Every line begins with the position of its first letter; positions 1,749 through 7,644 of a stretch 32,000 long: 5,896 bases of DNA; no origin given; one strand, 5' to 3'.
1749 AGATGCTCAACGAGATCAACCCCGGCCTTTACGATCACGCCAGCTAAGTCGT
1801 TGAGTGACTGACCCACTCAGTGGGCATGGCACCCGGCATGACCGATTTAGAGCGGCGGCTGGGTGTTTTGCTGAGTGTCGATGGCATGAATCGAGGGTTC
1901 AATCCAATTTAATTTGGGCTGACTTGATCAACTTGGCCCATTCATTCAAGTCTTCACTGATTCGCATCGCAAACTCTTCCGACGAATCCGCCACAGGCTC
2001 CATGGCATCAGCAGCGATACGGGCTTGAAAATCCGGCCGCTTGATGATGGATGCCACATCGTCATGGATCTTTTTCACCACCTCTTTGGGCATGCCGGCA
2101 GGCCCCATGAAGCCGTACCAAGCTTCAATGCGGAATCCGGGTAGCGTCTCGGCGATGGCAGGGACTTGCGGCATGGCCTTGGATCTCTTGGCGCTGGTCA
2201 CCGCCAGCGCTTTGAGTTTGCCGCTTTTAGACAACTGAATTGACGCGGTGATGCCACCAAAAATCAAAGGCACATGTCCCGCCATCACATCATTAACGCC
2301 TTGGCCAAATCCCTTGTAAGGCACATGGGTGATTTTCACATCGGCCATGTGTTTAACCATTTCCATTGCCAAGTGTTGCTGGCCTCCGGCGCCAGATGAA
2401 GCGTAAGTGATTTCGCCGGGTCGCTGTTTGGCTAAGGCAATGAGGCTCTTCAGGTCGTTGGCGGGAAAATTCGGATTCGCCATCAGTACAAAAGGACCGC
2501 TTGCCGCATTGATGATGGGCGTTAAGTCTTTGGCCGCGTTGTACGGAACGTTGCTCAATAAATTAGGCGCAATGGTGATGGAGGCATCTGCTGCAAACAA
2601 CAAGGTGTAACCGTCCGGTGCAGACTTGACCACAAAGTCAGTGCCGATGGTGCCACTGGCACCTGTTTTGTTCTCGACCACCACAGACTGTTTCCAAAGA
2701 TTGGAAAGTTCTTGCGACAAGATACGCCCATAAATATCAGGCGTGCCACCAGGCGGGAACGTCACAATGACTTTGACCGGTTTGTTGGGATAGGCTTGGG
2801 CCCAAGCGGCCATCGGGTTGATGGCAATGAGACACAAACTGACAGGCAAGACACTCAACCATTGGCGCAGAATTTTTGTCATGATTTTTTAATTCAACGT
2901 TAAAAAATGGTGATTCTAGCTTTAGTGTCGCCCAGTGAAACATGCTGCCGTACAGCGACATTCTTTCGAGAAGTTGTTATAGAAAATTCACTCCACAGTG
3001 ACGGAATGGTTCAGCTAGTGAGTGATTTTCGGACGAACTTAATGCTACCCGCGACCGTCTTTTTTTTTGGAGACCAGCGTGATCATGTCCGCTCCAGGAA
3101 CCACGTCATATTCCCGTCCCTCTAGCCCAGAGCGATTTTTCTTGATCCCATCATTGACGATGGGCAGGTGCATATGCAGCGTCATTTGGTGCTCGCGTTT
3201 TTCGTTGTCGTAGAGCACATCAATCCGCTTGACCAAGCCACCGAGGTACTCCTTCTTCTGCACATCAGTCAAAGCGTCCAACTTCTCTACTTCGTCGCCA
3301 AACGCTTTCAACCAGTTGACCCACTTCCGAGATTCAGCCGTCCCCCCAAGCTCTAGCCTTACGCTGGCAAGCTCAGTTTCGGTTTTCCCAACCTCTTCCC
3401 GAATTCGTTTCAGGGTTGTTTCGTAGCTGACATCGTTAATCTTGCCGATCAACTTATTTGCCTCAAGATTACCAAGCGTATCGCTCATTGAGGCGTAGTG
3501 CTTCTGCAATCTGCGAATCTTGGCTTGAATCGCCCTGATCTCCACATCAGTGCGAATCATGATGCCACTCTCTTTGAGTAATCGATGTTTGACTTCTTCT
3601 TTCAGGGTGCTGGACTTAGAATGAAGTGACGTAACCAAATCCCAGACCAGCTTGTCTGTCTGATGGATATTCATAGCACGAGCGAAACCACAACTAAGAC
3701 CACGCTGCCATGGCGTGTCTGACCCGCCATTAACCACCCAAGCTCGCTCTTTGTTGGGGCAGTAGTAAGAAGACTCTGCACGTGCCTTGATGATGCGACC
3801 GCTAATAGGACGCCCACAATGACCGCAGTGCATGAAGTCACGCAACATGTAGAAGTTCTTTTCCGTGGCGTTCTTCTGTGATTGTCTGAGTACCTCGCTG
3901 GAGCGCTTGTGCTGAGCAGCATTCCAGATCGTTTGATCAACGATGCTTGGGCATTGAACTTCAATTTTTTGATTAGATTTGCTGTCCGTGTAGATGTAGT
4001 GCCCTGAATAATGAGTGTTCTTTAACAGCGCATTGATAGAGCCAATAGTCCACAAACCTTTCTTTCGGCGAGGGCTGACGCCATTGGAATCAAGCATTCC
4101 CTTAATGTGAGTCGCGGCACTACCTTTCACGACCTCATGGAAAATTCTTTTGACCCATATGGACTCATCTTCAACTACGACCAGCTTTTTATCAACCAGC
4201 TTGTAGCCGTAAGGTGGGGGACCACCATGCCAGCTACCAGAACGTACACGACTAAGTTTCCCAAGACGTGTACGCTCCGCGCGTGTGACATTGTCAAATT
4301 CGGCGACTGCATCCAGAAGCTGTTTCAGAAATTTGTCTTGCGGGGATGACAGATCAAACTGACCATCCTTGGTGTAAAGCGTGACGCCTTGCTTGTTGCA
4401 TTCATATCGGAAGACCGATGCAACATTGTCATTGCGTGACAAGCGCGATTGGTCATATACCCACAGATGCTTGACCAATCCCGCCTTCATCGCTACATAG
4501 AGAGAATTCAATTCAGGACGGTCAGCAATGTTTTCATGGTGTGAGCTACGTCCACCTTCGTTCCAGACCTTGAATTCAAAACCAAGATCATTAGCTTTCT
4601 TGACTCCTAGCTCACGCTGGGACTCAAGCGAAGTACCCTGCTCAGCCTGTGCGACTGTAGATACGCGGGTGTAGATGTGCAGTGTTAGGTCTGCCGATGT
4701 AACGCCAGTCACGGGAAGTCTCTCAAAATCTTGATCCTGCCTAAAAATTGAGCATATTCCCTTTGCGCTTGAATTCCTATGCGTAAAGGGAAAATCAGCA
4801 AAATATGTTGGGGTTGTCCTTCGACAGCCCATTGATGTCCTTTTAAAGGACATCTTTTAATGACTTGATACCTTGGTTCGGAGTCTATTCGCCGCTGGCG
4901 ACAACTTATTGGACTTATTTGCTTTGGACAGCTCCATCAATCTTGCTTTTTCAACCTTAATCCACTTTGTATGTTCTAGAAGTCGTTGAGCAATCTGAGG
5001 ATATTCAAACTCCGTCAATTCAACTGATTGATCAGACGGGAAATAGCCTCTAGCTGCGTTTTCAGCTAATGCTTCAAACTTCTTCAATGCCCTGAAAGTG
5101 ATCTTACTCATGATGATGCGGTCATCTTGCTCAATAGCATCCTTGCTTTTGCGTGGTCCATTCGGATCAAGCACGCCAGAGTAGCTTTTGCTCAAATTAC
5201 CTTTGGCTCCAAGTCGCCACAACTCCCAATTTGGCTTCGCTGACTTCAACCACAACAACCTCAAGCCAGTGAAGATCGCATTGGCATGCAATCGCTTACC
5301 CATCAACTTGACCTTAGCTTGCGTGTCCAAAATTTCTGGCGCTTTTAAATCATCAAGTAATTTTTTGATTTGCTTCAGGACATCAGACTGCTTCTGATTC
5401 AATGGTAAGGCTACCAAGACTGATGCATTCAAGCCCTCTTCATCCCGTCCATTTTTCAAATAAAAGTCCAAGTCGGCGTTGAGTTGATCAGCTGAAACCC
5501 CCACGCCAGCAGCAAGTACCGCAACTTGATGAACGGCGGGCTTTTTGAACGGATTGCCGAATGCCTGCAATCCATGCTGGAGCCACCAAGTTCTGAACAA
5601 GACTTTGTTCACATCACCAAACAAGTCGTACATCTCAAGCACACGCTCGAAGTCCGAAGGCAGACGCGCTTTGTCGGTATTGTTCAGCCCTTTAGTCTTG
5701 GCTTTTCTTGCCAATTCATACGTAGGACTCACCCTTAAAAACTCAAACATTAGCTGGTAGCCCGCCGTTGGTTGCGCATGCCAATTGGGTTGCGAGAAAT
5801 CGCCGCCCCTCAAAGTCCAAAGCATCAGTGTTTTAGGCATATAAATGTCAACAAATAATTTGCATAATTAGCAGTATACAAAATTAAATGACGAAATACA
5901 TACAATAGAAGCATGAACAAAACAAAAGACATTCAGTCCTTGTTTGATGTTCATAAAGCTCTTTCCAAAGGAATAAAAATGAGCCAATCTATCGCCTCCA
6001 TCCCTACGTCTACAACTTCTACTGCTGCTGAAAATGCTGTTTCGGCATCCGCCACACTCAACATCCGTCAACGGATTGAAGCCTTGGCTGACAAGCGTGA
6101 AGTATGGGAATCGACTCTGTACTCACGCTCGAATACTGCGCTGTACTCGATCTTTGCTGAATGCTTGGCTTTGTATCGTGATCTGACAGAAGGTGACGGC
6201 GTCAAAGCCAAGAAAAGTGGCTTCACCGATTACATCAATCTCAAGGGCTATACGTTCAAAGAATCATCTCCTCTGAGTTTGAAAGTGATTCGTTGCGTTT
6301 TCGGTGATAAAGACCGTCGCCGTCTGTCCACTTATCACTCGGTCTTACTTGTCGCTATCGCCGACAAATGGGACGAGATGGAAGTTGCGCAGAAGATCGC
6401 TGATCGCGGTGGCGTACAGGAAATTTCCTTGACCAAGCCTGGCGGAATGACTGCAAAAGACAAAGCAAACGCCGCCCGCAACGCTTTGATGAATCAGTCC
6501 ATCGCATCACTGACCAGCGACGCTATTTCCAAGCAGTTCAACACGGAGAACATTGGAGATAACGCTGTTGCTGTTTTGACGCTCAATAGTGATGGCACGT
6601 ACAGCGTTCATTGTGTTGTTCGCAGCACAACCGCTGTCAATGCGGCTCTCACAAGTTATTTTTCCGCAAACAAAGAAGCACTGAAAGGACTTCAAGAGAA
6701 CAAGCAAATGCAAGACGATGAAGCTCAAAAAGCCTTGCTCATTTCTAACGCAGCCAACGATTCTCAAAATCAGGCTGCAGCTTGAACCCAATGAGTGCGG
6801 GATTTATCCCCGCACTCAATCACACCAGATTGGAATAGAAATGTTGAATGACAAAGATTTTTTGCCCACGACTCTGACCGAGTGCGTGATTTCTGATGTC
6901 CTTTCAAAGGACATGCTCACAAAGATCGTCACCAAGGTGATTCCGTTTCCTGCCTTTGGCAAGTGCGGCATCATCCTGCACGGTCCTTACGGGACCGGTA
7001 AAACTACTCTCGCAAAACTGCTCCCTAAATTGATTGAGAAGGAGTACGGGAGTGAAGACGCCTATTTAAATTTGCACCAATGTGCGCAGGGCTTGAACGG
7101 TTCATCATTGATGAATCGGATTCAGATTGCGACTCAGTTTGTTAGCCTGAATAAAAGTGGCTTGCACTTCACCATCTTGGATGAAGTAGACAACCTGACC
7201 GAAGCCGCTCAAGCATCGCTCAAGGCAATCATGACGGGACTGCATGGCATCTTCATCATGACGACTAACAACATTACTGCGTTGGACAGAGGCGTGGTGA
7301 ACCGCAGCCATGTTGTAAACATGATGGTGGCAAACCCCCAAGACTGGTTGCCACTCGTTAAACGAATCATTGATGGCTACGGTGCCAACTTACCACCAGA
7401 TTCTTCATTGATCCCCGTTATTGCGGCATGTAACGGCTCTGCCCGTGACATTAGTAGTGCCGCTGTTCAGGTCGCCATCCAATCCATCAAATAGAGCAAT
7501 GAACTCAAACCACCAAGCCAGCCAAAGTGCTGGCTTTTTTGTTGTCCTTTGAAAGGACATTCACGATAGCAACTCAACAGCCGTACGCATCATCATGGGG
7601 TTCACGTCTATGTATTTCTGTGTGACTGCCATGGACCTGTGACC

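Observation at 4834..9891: Island-specific palindrome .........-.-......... present four times, three at gene boundaries and one in the 5' end of the ATPase gene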

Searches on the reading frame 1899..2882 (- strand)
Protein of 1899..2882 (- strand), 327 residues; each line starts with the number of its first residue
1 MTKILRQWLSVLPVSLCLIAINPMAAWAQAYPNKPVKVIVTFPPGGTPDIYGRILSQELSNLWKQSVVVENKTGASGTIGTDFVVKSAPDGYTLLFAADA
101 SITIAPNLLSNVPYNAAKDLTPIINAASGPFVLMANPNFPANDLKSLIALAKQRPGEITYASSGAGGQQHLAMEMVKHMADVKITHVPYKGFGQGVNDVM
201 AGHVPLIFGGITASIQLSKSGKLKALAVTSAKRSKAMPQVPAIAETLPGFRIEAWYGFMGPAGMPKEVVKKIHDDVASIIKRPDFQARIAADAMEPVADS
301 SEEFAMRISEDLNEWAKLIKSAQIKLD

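Call 5: search_protein_families(library=pfam, proteins=[window:1899-2882:-], max_evalue=0.01)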
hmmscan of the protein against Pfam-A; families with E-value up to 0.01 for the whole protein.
window:1899-2882:- (327 aa): 2 families
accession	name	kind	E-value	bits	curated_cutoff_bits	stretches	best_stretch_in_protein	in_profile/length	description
PF03401.19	TctC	-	1.5e-70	238.3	27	1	53-321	3-271/274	Tripartite tricarboxylate transporter family receptor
PF15511.12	CENP-T_C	-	0.00019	21.9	28.1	1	259-317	4-58/108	Centromere kinetochore component CENP-T histone fold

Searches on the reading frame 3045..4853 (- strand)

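Call 5: search_protein_families(library=pfam, proteins=[window:3045-4853:-], max_evalue=0.01)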
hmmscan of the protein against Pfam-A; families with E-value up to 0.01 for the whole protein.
window:3045-4853:- (602 aa): 5 families
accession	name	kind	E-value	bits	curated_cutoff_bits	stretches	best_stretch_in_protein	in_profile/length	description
PF00239.26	Resolvase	-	4.7e-19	69.4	23.3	1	60-207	3-144/145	Resolvase, N terminal domain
PF07508.19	Recombinase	-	7e-14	52.4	21.1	1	228-318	1-100/102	Recombinase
PF13408.12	Zn_ribbon_recom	-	0.0017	19.1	25.3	1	336-370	1-34/58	Recombinase zinc beta ribbon domain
PF08463.15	EcoEI_R_C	-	0.0035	17.9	24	0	125-190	69-123/163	EcoEI R protein C-terminal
PF18563.6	TubC_N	-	0.0045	17.5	26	0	151-184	7-40/52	TubC N-terminal docking domain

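Call 14: search_protein_families(library=phrogs, proteins=[window:3045-4853:-], max_evalue=0.01)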
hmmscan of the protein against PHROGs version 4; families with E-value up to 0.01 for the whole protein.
window:3045-4853:- (602 aa): 3 families
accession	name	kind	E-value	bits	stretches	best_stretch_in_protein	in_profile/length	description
phrog_95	-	integration and excision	3.9e-74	251.4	1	60-567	92-579/651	integrase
phrog_125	-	DNA, RNA and nucleotide metabolism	5.5e-22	79.5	1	57-319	21-250/254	DNA invertase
phrog_7701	-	DNA, RNA and nucleotide metabolism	8.1e-05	23.9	1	214-328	5-96/137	DNA invertase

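Call 15: search_protein_families(library=ncbifam, proteins=[window:3045-4853:-], max_evalue=0.01)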
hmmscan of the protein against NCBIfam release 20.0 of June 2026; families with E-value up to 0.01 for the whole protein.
window:3045-4853:- (602 aa): 4 families
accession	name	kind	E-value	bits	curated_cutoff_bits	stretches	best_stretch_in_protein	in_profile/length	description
NF041201.1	recomb_XisF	equivalog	5.2e-23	81.7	375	1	61-369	4-327/465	fdxN element excision recombinase XisF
NF047343.1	SCCmet_CcrB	equivalog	1.9e-20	73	900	1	58-566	9-513/542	cassette chromosome recombinase CcrB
NF047344.1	SCCmet_CcrA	equivalog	3e-17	62.8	700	1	61-367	7-294/442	cassette chromosome recombinase CcrA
NF047347.1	SCCmet_CcrC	equivalog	2.4e-10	39.6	900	1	58-291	5-243/558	cassette chromosome recombinase CcrC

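Call 16: search_protein_families(library=padloc, proteins=[window:3045-4853:-], max_evalue=0.01)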
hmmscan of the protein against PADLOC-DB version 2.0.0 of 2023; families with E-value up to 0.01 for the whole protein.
window:3045-4853:- (602 aa): 0 families

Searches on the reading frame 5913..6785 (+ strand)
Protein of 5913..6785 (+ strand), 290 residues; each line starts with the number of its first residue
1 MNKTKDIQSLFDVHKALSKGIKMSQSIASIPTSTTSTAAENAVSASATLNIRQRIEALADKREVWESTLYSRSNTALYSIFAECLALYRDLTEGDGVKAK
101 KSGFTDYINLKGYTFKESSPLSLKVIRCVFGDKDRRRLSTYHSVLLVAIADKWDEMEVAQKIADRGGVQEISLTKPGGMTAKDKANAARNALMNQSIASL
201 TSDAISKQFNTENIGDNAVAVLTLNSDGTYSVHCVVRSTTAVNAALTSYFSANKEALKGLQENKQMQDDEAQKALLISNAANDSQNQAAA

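Call 5: search_protein_families(library=pfam, proteins=[window:5913-6785:+], max_evalue=0.01)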
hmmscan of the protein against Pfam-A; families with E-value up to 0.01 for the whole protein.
window:5913-6785:+ (290 aa): 0 families

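Call 14: search_protein_families(library=phrogs, proteins=[window:5913-6785:+], max_evalue=0.01)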
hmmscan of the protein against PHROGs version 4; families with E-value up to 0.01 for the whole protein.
window:5913-6785:+ (290 aa): 0 families

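Call 15: search_protein_families(library=ncbifam, proteins=[window:5913-6785:+], max_evalue=0.01)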
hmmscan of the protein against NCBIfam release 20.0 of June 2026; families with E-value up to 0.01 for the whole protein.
window:5913-6785:+ (290 aa): 1 family
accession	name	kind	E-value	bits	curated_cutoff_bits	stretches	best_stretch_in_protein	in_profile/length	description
NF041707.1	rSAM_YhhB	equivalog_domain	0.0038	16.2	445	1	202-273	242-313/369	cyclophane-forming radical SAM/SPASM peptide maturase YhhB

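Call 16: search_protein_families(library=padloc, proteins=[window:5913-6785:+], max_evalue=0.01)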
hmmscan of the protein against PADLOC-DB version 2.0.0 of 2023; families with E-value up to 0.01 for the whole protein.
window:5913-6785:+ (290 aa): 0 families

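Call 55: search_solved_structures(query=A2, max_evalue=10)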
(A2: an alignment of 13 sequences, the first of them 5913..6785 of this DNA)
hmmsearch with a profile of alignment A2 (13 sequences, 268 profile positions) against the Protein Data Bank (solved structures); distinct sequences matched with E-value up to 10: 0.

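Call 56: search_protein_families(library=pfam, alignment_id=A2, max_evalue=1)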
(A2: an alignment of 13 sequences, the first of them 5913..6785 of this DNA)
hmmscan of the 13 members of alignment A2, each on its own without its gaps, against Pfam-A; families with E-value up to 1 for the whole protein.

A. member 1, window:5913-6785:+ (290 aa): 0 families

B. families by the number of members that match (of 13 scanned): 11 families
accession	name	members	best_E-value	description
PF21228.3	RuBisCO_activase_AAA_helical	2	0.088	Ribulose bisphosphate carboxylase/oxygenase activase, AAA, helical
PF02670.22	DXP_reductoisom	1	0.017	1-deoxy-D-xylulose 5-phosphate reductoisomerase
PF05076.18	SUFU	1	0.022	Suppressor of fused protein (SUFU)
PF13902.11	R3H-assoc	1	0.038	R3H-associated N-terminal domain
PF21555.2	CCC_C_1st_pro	1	0.045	Prokaryotic cation-chloride cotransporter, C-terminal domain, 1st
PF25806.1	RHH_ERCC6L2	1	0.076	ERCC6L2-like, ribbon-helix-helix domain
PF10477.14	EIF4E-T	1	0.11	Nucleocytoplasmic shuttling protein for mRNA cap-binding EIF4E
PF04340.18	DUF484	1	0.14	Protein of unknown function, DUF484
PF12989.12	DUF3873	1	0.15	Domain of unknown function, B. Theta Gene description (DUF3873)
PF03719.21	Ribosomal_S5_C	1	0.16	Ribosomal protein S5, C-terminal domain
PF02413.22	Caudo_TAP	1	0.38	Caudovirales tail fibre assembly protein, lambda gpK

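Call 62: predict_structure(alignment_id=A2)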
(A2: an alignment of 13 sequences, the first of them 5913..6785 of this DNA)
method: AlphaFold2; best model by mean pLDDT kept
length: 290 residues; sequences in the alignment: 13
mean_pLDDT: 73.0   pTM: 0.50
mean pLDDT of the five models: 73.0, 72.4, 71.6, 71.3, 66.6
residues with pLDDT >= 90: 46; 70-90: 153; 50-70: 46; < 50: 45
segments of 3 or more residues with pLDDT < 50: 1-36, 208-210, 286-290
pLDDT, mean of each block of 10 residues (from residue 1): 36 38 34 48 76 90 78 79 93 86 90 89 93 85 91 89 85 64 72 72 54 63 81 79 76 76 79 71 52
secondary structure, 60 per line:
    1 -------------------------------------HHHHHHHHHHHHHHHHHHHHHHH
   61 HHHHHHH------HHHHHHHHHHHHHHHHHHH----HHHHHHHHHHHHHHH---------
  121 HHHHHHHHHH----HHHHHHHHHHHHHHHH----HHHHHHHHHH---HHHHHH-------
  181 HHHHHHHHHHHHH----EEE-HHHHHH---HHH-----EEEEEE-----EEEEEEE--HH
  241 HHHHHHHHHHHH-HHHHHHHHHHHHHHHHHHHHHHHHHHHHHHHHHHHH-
elements in order: H38-67 H74-92 H97-111 H121-130 H135-150 H155-164 H168-173 H181-193 E198-200 H202-207 E219-224 E230-236 H239-252 H254-289

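Call 67: fold_search(model_id=the predicted structure, library=pdb)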
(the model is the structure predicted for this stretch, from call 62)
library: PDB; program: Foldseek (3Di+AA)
matches with E <= 10: 212; with E <= 0.001: 0
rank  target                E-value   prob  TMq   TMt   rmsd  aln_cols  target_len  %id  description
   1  7egh_A                3.7e-01  0.09  0.14  0.08  27.5       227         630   15  TFIID lobe C subcomplex (released 2021-05-12)
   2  7egd_A                4.3e-01  0.08  0.14  0.08  27.4       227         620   15  SCP promoter-bound TFIID-TFIIA in initial TBP-loading state (released 2021-05-12)
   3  6xvi_D                4.8e-01  0.12  0.16  0.12  25.1       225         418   15  Crystal structure of Megabody Mb-Nb207-c7HopQ_A12 (released 2021-01-13)
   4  6lin_B                1.5e+00  0.05  0.12  0.11  15.8       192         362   10  Crystal structure of human PDK2 complexed with GM10030 (released 2020-09-30)
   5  6sga_FM               1.9e+00  0.06  0.12  0.11  16.8       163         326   12  Body domain of the mt-SSU assemblosome from Trypanosoma brucei (released 2019-09-18)
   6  1ujw_B                2.1e+00  0.08  0.12  0.26  25.8       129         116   12  Structure of the complex between BtuB and Colicin E3 Receptor binding domain (released 2003-11-25)
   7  7mby_R                2.1e+00  0.06  0.16  0.16  24.1       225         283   12  Human Cholecystokinin 1 receptor (CCK1R) Gq chimera (mGsqi) complex (released 2021-05-26)
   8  8s1u_H                2.1e+00  0.03  0.11  0.06  21.8       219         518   10  YlmH bound to stalled 50S subunits with RqcH and PtRNA (released 2024-06-12)
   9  6zqd_US               2.2e+00  0.08  0.17  0.11  12.8       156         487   13  Cryo-EM structure of the 90S pre-ribosome from Saccharomyces cerevisiae, state Post-A1 (released 2020-09-23)
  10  9v2n_R                2.2e+00  0.08  0.15  0.15  11.8       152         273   12  Macimorelin bound growth hormone secretagogue receptor in complex with Gq (released 2025-07-02)
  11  9lif                  2.2e+00  0.07  0.15  0.23  11.3       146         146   15  Repetitive domain (RP) 1 structure of aciniform spidroin from Latrodectus hesperus (released 2025-10-01)
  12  5koa_A                2.2e+00  0.06  0.17  0.19  24.8       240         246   10  Structure of Escherichia coli ZapD bound to the C-terminal tail of FtsZ (released 2017-01-25)
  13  9kfj_C                2.4e+00  0.11  0.19  0.19  11.8       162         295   11  Cryo-EM structure of the compound 4-bound human relaxin family peptide receptor 3 (RXFP3)-Gi complex (released 2025-08-13)
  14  7pua_FN               2.4e+00  0.08  0.14  0.13  16.1       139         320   11  Middle assembly intermediate of the Trypanosoma brucei mitoribosomal small subunit (released 2022-03-02)
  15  7egd_E                2.5e+00  0.11  0.17  0.10  11.6       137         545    8  SCP promoter-bound TFIID-TFIIA in initial TBP-loading state (released 2021-05-12)
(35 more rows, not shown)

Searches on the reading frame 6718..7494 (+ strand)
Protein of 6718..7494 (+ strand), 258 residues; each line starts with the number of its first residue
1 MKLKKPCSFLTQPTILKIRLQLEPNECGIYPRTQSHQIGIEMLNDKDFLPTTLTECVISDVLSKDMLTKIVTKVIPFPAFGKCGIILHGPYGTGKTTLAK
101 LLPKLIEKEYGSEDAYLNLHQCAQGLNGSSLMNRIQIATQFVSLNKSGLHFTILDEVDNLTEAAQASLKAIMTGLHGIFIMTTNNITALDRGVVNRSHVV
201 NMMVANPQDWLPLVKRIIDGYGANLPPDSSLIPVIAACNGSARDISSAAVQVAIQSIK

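Call 5: search_protein_families(library=pfam, proteins=[window:6718-7494:+], max_evalue=0.01)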
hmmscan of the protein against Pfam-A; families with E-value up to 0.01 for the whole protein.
window:6718-7494:+ (258 aa): 8 families
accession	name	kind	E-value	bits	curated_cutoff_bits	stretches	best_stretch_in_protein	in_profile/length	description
PF00004.35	AAA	-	8.6e-09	36.4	21.2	1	85-197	1-123/131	ATPase family associated with various cellular activities (AAA)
PF07728.20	AAA_5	-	1.1e-05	25.8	22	1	85-172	2-90/139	AAA domain (dynein-related subfamily)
PF13401.12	AAA_22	-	1.8e-05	25.5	27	1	85-142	8-59/130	AAA domain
PF13173.12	AAA_14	-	2.5e-05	24.7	27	1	85-186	5-100/129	AAA domain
PF13191.12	AAA_16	-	0.00034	21.6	32.6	1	84-138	26-85/167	AAA ATPase domain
PF01078.27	Mg_chelatase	-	0.0018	18.2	20.3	1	76-110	16-50/207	Magnesium chelatase, subunit ChlI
PF00005.33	ABC_tran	-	0.0041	18.2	25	1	86-176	15-93/137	ABC transporter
PF13238.12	AAA_18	-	0.009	16.9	29.4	0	85-106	1-22/128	AAA domain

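Call 14: search_protein_families(library=phrogs, proteins=[window:6841-7494:+], max_evalue=0.01)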
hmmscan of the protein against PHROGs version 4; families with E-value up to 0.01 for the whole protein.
window:6841-7494:+ (217 aa): 9 families
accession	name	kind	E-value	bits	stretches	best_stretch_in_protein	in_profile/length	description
phrog_168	-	DNA, RNA and nucleotide metabolism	4.6e-17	63.7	1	5-177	13-174/314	clamp loader of DNA polymerase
phrog_5846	-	DNA, RNA and nucleotide metabolism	4.2e-14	53.6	1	9-204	12-195/380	clamp loader of DNA polymerase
phrog_11838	-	DNA, RNA and nucleotide metabolism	2.2e-06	28.1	1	40-178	39-173/420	clamp loader of DNA polymerase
phrog_10401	-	other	0.00016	21.6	0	135-150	557-572/667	ATPase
phrog_7998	-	unknown function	0.0015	18.7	1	43-126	42-137/339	-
phrog_7485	-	unknown function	0.0022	18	1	41-67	227-253/430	-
phrog_9172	-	unknown function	0.0023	17.8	1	41-64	107-130/509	-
phrog_50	-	DNA, RNA and nucleotide metabolism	0.0056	16.8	1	41-59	369-387/570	DnaC-like helicase loader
phrog_3757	-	unknown function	0.0084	16.5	0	41-63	126-148/367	-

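Call 15: search_protein_families(library=ncbifam, proteins=[window:6841-7494:+], max_evalue=0.01)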
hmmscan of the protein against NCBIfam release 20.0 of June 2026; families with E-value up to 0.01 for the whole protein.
window:6841-7494:+ (217 aa): 22 families
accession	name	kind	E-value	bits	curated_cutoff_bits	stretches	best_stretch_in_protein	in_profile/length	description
TIGR02397.1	dnaX_nterm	equivalog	8.4e-09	35.1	250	1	19-213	15-224/355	DNA polymerase III subunit gamma/tau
NF003229.0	PRK04195.1-5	equivalog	3.6e-08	32.5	280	1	41-199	44-199/413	replication factor C large subunit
NF001679.0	PRK00440.1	equivalog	6.9e-08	31.9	303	1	44-178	42-176/322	replication factor C small subunit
NF011523.0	PRK14962.1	equivalog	8.7e-07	28.1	576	1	19-208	15-219/474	DNA polymerase III subunits gamma and tau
NF009883.0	PRK13341.1-4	equivalog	7.1e-06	24.2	668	1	43-179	57-190/729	AAA family ATPase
NF003233.0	PRK04195.2-3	equivalog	3.5e-05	22.8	471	1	44-177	41-171/504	replication factor C large subunit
NF004962.0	PRK06305.1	equivalog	4.2e-05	22.9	559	0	18-74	17-72/465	DNA polymerase III subunits gamma and tau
NF009067.0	PRK12402.1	equivalog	4.5e-05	22.6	317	0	110-202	128-221/340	replication factor C small subunit 2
NF005171.0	PRK06645.1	equivalog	4.9e-05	22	614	1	110-212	133-236/509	DNA polymerase III subunits gamma and tau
NF003230.0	PRK04195.1-6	equivalog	0.00022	20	441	1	41-207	39-198/494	replication factor C large subunit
NF004046.1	PRK05563.1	equivalog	0.00024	20.1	400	0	45-66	41-62/567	DNA polymerase III subunit gamma/tau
TIGR00678.1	holB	equivalog_domain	0.00033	20.3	180.6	0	105-170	94-161/188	DNA polymerase III subunit delta'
NF009882.0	PRK13341.1-3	equivalog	0.00059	18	1197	1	42-215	55-226/734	AAA family ATPase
NF003234.0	PRK04195.2-4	equivalog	0.00074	18.5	529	1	7-181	7-185/497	replication factor C large subunit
NF003227.0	PRK04195.1-2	equivalog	0.0011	17.8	502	1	41-199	43-192/487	replication factor C large subunit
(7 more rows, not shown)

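Call 16: search_protein_families(library=padloc, proteins=[window:6841-7494:+], max_evalue=0.01)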
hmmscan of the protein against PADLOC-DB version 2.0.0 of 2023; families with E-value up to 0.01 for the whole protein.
window:6841-7494:+ (217 aa): 5 families
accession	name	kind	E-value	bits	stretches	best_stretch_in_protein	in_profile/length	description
PDLC00915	TRIP13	-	7.2e-08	30.2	1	23-129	44-156/302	TRIP13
PDLC00914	TRIP13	-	1.2e-05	23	1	44-122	74-158/302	TRIP13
PDLC02777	SspC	-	0.0037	13.4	1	47-89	48-90/1097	SspC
PDLC02482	BrxC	-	0.0042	12.8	1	15-103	30-123/1231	BrxC-PglY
PDLC02779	SspC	-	0.0077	12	0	46-112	52-120/1054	SspC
